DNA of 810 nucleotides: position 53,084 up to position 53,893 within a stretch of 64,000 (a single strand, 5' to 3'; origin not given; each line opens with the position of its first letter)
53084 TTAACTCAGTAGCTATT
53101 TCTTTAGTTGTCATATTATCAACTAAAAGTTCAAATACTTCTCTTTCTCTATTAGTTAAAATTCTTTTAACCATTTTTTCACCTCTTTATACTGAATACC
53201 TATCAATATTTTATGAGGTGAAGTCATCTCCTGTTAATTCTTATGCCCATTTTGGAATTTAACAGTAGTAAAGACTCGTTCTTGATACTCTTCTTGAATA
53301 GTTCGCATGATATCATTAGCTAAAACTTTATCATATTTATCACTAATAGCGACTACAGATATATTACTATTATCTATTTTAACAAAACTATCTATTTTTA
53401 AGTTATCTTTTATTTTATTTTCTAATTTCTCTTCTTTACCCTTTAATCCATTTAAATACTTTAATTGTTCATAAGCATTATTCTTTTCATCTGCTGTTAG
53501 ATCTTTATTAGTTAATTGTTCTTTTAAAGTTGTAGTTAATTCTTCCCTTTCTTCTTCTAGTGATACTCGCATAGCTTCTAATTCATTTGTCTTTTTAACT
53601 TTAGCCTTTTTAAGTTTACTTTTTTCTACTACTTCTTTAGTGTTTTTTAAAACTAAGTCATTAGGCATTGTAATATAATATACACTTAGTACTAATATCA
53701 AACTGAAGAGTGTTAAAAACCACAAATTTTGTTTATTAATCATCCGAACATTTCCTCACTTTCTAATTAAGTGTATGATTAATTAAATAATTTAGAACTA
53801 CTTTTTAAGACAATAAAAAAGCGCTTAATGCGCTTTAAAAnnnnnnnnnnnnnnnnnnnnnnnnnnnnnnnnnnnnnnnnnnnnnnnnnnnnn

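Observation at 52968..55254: spoIIIAH homologue retained next to efp without the spoIIIAA-AG genes; GerE next door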

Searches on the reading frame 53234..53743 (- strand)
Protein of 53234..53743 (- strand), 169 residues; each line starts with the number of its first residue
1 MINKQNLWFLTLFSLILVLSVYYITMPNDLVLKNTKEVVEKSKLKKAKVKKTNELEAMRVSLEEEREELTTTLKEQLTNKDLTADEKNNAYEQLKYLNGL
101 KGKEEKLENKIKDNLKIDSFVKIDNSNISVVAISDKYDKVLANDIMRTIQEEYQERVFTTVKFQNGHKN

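Call 3: search_protein_families(library=pfam, proteins=[window:53234-53743:-], max_evalue=0.1)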
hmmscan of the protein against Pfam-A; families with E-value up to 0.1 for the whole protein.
window:53234-53743:- (169 aa): 2 families
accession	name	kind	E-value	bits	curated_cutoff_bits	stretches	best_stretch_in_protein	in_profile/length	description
PF12685.13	SpoIIIAH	-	3.2e-10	40.7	30.6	1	5-152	1-181/191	SpoIIIAH-like protein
PF18394.6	TBK1_CCD1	-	0.0075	16.3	25.9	1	21-113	30-122/256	TANK-binding kinase 1 coiled-coil domain 1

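Call 4: search_protein_families(library=ncbifam, proteins=[window:53234-53743:-], max_evalue=0.1)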
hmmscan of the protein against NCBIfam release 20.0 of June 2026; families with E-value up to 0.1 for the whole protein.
window:53234-53743:- (169 aa): 0 families

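Call 8: find_encoding_contigs(protein=window:53234-53743:-, flank=10000, max_places=6)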
Protein window:53234-53743:- (169 aa): 19 contigs read that carry it; 6 places shown.
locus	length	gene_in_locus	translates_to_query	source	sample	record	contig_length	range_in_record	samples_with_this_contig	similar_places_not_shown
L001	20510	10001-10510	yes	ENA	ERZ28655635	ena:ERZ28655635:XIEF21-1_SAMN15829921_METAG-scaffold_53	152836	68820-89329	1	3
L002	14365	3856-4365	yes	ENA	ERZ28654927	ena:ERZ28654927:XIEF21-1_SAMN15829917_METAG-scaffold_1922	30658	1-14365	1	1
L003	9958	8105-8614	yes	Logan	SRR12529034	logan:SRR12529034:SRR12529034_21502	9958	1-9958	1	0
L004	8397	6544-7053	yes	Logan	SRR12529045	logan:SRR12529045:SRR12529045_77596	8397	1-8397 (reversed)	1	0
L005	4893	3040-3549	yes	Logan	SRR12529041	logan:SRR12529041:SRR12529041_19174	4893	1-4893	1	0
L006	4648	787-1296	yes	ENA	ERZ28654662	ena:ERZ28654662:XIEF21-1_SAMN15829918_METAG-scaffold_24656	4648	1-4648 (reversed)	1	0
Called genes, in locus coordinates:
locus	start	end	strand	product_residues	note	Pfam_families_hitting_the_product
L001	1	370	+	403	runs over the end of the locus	PF01820:Dala_Dala_lig_N, PF02786:CPSase_L_D2, PF08443:RimK (faint), PF02222:ATP-grasp (faint), PF07478:Dala_Dala_lig_C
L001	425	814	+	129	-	-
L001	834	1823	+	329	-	PF01757:Acyl_transf_3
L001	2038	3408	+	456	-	PF02127:Peptidase_M18, PF05343:Peptidase_M42 (weak)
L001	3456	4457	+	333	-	PF13439:Glyco_transf_4, PF00534:Glycos_transf_1, PF13692:Glyco_trans_1_4, PF13524:Glyco_trans_1_2 (weak)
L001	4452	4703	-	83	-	-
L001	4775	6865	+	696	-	PF03717:PBP_dimer, PF00905:Transpeptidase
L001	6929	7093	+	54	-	PF00471:Ribosomal_L33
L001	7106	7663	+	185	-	PF08207:EFP_N, PF01132:EFP, PF09285:Elong-fact-P_C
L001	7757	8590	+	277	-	PF10543:ORF6N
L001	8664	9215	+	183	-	-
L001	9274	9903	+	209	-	-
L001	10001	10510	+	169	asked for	PF12685:SpoIIIAH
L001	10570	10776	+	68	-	PF00196:GerE, PF04545:Sigma70_r4, PF08281:Sigma70_r4_2, PF08280:HTH_Mga (weak), PF08279:HTH_11 (weak), PF14493:HTH_40 (weak), PF04967:HTH_10 (weak)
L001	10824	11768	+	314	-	PF10646:Germane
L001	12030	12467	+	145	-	-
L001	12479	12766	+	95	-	-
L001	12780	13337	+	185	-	-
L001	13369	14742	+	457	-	-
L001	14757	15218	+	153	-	-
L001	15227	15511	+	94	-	-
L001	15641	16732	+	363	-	PF03033:Glyco_transf_28, PF02350:Epimerase_2 (faint), PF04101:Glyco_tran_28_C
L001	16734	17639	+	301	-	PF01565:FAD_binding_4, PF02873:MurB_C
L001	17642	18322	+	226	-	PF08478:POTRA_1, PF03799:FtsQ_DivIB_C (weak)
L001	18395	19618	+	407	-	PF11104:PilM_2 (faint), PF02491:SHS2_FTSA, PF06723:MreB_Mbl (weak), PF14450:FtsA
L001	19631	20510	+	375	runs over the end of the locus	PF00091:Tubulin, PF12327:FtsZ_C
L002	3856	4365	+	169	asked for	PF12685:SpoIIIAH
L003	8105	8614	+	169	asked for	PF12685:SpoIIIAH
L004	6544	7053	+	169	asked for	PF12685:SpoIIIAH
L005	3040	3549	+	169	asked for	PF12685:SpoIIIAH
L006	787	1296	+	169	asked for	PF12685:SpoIIIAH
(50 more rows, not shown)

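Call 9: find_homologous_proteins(query=window:53234-53743:-)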
Query window:53234-53743:- (169 aa): 7918 proteins with E <= 0.001 among 8000 candidates; the best 120 are listed.
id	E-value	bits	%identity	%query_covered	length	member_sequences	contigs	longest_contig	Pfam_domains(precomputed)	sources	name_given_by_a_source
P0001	8.8e-96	336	98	100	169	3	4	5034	PF12685.14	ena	-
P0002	2.5e-79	283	85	100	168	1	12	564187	PF12685.14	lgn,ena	-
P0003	1.4e-77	277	82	100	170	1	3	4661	PF12685.14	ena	-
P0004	2.7e-58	215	66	97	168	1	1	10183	PF12685.14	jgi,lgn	-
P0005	1.0e-57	213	66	98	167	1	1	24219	PF12685.14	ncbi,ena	-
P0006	1.2e-57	213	66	97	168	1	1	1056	PF12685.14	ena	-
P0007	1.2e-57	213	66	97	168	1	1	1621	PF12685.14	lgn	-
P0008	1.4e-57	212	66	98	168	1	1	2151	PF12685.14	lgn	-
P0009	1.4e-57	212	67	97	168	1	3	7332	PF12685.14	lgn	-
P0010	1.9e-57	212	66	97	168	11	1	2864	PF12685.14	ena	-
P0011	1.9e-57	212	65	98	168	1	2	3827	PF12685.14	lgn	-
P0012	2.0e-57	212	67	97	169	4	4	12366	PF12685.14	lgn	-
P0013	3.5e-57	211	66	97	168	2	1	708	PF12685.14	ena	-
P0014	5.1e-57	211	64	97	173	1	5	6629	PF12685.14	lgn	-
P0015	7.8e-57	210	66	97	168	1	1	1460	PF12685.14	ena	-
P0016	1.1e-56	209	67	98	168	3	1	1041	PF12685.14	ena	-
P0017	1.6e-56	209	64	97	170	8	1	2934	PF12685.14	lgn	-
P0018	1.6e-56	209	64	98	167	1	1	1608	PF12685.14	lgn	-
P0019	1.6e-56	209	65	97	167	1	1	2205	PF12685.14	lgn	-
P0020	1.9e-56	209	65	97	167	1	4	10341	PF12685.14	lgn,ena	-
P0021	3.0e-56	208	65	97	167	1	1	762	PF12685.14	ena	-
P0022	4.1e-56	208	65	97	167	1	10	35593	PF12685.14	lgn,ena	-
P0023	4.3e-56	208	65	97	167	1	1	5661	PF12685.14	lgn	-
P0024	4.5e-56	208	65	97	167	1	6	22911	PF12685.14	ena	-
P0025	4.9e-56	207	64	97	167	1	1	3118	PF12685.14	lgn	-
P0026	5.2e-56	207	65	97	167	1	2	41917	PF12685.14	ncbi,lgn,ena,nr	ncbi:MAG: SpoIIIAH-like family protein [bacterium]|nr:SpoIIIAH-like family protein [bacterium]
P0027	5.4e-56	207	66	97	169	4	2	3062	PF12685.14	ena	-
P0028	5.6e-56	207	65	97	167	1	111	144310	PF12685.14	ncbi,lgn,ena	-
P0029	6.3e-56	207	65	97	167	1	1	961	PF12685.14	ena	-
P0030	6.6e-56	207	65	97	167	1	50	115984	PF12685.14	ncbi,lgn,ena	-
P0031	7.2e-56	207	65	97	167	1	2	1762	PF12685.14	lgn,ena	-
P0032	7.5e-56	207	65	97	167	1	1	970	PF12685.14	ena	-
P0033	9.1e-56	207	65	97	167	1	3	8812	PF12685.14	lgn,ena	-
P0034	9.6e-56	206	62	98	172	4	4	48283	PF12685.14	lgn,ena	-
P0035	1.0e-55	206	64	97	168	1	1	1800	PF12685.14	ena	-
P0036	1.1e-55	206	64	97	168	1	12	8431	PF12685.14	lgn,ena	-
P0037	1.1e-55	206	63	98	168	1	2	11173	PF12685.14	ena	-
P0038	1.4e-55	206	64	97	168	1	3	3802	PF12685.14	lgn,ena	-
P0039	1.4e-55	206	65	97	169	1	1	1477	PF12685.14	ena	-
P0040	1.6e-55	206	65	97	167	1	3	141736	PF12685.14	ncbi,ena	-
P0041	1.9e-55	206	65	97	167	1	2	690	PF12685.14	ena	-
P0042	2.1e-55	205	65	97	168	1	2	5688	PF12685.14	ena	-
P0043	2.2e-55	205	64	97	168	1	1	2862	PF12685.14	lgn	-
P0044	2.5e-55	205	63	97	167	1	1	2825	PF12685.14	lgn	-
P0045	2.6e-55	205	64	97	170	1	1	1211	PF12685.14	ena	-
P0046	2.6e-55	205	64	97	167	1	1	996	PF12685.14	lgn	-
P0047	2.9e-55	205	61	97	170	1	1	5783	PF12685.14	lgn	-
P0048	3.9e-55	204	66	97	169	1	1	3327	PF12685.14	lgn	-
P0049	4.2e-55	204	64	97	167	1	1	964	PF12685.14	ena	-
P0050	5.0e-55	204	64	97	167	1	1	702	PF12685.14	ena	-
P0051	5.3e-55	204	61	97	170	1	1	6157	PF12685.14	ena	-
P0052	6.4e-55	204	64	97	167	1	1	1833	PF12685.14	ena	-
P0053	6.8e-55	204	63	97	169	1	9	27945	PF12685.14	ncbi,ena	-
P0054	6.9e-55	204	66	97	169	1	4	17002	PF12685.14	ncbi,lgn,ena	-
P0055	7.3e-55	204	64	97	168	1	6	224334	PF12685.14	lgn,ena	-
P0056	9.1e-55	203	64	97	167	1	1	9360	PF12685.14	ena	-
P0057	9.4e-55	203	64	97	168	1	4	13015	PF12685.14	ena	-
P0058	9.6e-55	203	64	97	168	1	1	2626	PF12685.14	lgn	-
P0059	9.8e-55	203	64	97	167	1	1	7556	PF12685.14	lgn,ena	-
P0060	1.3e-54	203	64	97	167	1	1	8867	PF12685.14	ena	-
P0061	1.3e-54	203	63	97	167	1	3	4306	PF12685.14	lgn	-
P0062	1.3e-54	203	62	97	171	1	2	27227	PF12685.14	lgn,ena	-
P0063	1.4e-54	203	63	97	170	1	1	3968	PF12685.14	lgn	-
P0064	1.7e-54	202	64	97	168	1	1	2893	PF12685.14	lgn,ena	-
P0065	1.8e-54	202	64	97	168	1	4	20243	PF12685.14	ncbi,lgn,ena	-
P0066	1.9e-54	202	62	97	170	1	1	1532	PF12685.14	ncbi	-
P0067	2.3e-54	202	64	97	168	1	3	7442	PF12685.14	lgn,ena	-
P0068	2.5e-54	202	63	97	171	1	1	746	PF12685.14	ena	-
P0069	2.7e-54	202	61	98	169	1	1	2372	PF12685.14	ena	-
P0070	3.0e-54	202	66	97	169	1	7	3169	PF12685.14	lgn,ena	-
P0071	3.4e-54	201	62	97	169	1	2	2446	PF12685.14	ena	-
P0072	3.9e-54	201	66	97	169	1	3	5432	PF12685.14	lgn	-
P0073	4.0e-54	201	63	97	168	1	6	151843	PF12685.14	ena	-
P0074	4.2e-54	201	62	96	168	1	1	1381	PF12685.14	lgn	-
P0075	4.8e-54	201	62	96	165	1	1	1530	PF12685.14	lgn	-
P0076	4.9e-54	201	64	97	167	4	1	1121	PF12685.14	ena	-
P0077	5.0e-54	201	62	96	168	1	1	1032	PF12685.14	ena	-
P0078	5.3e-54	201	62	97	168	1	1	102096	PF12685.14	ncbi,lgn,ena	-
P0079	5.5e-54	201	65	97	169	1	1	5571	PF12685.14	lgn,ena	-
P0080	5.5e-54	201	63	98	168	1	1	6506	PF12685.14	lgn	-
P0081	5.7e-54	201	63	98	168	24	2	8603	PF12685.14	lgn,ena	-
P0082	5.9e-54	201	64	97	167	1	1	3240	PF12685.14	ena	-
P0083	5.9e-54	201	64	97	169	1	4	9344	PF12685.14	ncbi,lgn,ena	-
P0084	7.5e-54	200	63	97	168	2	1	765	PF12685.14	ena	-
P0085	7.7e-54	200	63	97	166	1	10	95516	PF12685.14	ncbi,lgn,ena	-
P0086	7.8e-54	200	63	97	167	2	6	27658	PF12685.14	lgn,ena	-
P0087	8.7e-54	200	62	97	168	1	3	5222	PF12685.14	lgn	-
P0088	9.0e-54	200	62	97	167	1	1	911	PF12685.14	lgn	-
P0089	9.2e-54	200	62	97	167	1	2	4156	PF12685.14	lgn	-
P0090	1.0e-53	200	63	97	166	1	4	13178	PF12685.14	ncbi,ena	-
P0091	1.0e-53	200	62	98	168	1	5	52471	PF12685.14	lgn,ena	-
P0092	1.1e-53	200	62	98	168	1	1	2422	PF12685.14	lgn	-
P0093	1.1e-53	200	61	97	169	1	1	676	PF12685.14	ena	-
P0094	1.1e-53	200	66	97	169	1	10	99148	PF12685.14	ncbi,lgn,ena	-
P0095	1.1e-53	200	66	97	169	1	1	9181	PF12685.14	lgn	-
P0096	1.4e-53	199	62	96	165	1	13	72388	PF12685.14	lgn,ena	-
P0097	1.8e-53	199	63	97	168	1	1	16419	PF12685.14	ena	-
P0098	1.9e-53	199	61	96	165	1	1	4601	PF12685.14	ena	-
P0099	2.0e-53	199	63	98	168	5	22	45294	PF12685.14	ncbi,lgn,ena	-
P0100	2.1e-53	199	61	96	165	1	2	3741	PF12685.14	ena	-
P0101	2.2e-53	199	62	97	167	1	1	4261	PF12685.14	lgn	-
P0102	2.3e-53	199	61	96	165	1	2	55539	PF12685.14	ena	-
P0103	2.3e-53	199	63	97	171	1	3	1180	PF12685.14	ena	-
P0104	2.3e-53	199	63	97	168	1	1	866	PF12685.14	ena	-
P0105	2.3e-53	199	62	98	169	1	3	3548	PF12685.14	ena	-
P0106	2.3e-53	199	63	97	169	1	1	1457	PF12685.14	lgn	-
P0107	2.4e-53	199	63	97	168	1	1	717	PF12685.14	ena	-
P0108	2.4e-53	199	63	97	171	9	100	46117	PF12685.14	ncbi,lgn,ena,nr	ncbi:MAG: SpoIIIAH-like family protein [Bacilli bacterium]|nr:SpoIIIAH-like family protein [Bacilli 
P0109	2.5e-53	199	63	97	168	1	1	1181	PF12685.14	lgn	-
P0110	2.6e-53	199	62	97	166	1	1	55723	PF12685.14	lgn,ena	-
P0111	2.6e-53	199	63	98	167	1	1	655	PF12685.14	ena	-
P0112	2.6e-53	199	63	98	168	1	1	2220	PF12685.14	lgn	-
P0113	2.7e-53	199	64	97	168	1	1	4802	PF12685.14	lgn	-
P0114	2.7e-53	199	64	97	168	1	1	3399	PF12685.14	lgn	-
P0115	2.8e-53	198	63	97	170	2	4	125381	PF12685.14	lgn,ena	-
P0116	2.9e-53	198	61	96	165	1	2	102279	PF12685.14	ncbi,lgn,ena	-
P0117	3.1e-53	198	60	97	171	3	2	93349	PF12685.14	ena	-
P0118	3.1e-53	198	62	96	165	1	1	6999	PF12685.14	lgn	-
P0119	3.5e-53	198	62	97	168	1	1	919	PF12685.14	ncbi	-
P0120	3.6e-53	198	62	97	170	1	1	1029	PF12685.14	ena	-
